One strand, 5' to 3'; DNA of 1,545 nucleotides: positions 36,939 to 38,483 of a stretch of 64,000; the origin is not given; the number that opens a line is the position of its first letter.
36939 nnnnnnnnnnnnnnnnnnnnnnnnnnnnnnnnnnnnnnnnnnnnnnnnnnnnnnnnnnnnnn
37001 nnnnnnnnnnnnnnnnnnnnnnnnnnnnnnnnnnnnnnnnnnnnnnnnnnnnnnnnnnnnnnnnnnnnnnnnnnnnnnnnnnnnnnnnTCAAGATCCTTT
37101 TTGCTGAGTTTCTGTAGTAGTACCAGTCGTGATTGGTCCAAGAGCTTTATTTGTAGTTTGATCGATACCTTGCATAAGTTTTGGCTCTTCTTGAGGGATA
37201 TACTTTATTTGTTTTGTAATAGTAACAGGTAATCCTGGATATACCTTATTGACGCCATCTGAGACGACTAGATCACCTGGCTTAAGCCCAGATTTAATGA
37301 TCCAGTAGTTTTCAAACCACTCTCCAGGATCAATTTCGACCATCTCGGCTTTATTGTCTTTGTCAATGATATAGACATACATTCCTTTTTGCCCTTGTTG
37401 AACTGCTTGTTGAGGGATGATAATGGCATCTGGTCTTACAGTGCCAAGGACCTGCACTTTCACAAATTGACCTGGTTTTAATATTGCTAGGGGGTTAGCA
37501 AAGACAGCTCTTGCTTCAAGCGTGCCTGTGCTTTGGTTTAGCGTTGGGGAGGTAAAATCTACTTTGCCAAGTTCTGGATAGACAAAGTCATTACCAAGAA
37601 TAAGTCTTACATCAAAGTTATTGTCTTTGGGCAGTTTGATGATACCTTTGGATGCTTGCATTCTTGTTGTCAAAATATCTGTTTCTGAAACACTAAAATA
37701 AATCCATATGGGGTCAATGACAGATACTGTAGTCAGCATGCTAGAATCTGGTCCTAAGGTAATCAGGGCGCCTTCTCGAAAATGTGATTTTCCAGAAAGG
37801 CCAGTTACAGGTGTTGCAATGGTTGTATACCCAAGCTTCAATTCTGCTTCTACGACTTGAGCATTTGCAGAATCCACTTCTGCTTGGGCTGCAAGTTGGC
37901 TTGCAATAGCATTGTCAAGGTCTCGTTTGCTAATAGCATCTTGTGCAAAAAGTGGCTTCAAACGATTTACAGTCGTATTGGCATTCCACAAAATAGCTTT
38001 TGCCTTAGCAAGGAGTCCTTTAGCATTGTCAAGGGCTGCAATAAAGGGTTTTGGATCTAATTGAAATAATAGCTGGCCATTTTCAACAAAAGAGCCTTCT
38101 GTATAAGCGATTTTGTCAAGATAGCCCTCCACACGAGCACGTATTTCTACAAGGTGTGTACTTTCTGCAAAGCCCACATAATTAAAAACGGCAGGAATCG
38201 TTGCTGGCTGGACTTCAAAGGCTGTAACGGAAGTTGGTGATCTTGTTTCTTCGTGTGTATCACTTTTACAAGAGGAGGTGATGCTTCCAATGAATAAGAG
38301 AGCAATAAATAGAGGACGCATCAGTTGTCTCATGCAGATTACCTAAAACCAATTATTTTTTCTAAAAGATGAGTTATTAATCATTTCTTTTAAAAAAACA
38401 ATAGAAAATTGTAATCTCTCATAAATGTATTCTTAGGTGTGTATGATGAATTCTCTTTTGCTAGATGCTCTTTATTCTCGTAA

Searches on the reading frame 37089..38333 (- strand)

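Call 49: search_protein_families(library=pfam, proteins=[window:37089-38333:-], max_evalue=0.0001)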
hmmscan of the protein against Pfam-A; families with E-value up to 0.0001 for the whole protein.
window:37089-38333:- (414 aa): 2 families
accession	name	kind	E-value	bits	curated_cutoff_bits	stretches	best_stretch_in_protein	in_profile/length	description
PF16576.10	HlyD_D23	-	5.5e-15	55.7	30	1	58-291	16-214/214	Barrel-sandwich domain of CusB or HlyD membrane-fusion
PF00529.27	CusB_dom_1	-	1.6e-05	25.5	26.5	1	86-357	12-88/89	Cation efflux system protein CusB domain 1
